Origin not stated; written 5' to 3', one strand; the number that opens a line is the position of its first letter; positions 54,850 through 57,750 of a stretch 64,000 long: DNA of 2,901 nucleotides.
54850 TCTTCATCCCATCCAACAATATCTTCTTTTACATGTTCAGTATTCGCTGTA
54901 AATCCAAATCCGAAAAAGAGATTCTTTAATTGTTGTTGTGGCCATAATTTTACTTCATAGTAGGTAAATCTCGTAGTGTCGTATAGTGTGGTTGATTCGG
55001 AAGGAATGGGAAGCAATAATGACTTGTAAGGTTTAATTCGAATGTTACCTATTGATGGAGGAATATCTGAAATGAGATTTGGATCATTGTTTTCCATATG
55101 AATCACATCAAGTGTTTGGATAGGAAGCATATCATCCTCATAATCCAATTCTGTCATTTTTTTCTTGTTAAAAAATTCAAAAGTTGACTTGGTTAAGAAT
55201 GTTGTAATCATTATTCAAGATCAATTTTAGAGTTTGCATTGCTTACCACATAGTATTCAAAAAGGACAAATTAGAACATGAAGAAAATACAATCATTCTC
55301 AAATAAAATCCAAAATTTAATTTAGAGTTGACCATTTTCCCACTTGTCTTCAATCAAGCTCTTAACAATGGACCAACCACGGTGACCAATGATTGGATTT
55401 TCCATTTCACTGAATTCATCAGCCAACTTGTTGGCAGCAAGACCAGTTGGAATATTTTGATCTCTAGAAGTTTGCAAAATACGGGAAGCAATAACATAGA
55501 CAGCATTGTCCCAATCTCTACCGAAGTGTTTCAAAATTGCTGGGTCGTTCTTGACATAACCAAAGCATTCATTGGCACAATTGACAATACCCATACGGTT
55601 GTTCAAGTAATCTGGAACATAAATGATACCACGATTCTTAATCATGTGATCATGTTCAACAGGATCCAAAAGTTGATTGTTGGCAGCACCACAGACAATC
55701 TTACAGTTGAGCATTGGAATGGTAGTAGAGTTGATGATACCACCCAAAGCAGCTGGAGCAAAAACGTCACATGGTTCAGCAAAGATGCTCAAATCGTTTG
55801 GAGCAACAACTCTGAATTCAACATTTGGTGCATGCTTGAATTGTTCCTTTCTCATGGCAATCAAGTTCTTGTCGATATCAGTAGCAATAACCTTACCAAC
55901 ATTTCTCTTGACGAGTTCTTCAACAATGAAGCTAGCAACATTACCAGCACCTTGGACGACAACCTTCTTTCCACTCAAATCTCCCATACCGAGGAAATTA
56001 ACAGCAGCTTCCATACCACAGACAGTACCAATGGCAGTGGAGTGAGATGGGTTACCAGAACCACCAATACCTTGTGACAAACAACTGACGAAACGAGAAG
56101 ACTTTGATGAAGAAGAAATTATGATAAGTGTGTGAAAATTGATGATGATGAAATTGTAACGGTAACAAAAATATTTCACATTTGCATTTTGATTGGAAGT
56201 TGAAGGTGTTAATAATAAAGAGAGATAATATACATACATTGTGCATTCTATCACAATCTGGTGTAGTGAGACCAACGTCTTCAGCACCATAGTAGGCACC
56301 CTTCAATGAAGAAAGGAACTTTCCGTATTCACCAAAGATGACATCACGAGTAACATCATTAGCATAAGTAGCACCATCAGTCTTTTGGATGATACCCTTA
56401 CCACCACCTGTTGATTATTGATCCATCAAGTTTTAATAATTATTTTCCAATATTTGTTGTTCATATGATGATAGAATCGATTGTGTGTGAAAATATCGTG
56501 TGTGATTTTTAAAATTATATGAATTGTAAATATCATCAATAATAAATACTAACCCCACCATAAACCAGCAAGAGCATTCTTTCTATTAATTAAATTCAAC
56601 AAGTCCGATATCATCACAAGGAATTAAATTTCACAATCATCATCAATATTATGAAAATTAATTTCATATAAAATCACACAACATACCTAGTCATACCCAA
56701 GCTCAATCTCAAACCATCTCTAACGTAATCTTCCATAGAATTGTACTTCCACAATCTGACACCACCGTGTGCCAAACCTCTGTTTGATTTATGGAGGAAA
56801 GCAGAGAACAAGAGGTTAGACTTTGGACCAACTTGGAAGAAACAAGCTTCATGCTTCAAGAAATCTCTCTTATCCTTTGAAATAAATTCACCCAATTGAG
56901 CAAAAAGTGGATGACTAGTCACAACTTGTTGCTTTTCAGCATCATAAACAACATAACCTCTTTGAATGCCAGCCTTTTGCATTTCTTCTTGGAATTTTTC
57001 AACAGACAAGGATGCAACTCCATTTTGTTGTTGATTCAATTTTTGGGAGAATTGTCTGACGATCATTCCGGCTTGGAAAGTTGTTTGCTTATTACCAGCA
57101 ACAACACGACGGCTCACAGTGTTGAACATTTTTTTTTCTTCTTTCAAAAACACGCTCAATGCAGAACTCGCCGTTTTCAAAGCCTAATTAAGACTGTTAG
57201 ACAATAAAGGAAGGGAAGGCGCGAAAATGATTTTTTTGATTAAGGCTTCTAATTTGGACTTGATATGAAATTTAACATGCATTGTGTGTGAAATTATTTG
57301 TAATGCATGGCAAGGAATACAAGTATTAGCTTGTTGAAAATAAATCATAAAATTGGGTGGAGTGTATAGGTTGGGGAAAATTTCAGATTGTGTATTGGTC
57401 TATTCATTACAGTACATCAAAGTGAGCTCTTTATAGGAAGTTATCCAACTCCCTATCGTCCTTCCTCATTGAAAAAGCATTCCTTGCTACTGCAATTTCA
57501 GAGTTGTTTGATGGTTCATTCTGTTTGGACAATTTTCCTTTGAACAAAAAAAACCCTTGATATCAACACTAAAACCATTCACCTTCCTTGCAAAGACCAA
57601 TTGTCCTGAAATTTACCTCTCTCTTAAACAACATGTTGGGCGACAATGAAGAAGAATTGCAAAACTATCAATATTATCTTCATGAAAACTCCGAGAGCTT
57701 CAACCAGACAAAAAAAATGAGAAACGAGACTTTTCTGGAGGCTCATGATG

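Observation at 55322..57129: Bacterial-type leucine/phenylalanine/valine dehydrogenase gene with three spliceosomal introns and a presequence: candidate ancient horizontal transfer, now domesticated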

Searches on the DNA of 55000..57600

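Call 62: search_rna_families(source=window, start=55000, end=57600, threshold=evalue, max_evalue=0.1)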
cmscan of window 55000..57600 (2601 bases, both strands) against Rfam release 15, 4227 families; matches with E-value up to 0.1: 2.
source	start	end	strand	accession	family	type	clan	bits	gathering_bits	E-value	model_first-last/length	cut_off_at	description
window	55055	55147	-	RF01288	snoR31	Gene; snRNA; snoRNA; CD-box;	-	28.1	44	0.076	1-93/93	no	Small nucleolar RNA snoR31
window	55729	55803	+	RF00571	SNORD65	Gene; snRNA; snoRNA; CD-box;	CL00057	23.5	41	0.055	1-73/73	no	Small nucleolar RNA SNORD65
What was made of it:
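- Tried and rejected: Rfam scan of the introns and flanks: only sub-threshold snoRNA-like hits, and these lie outside the introns (call 62).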
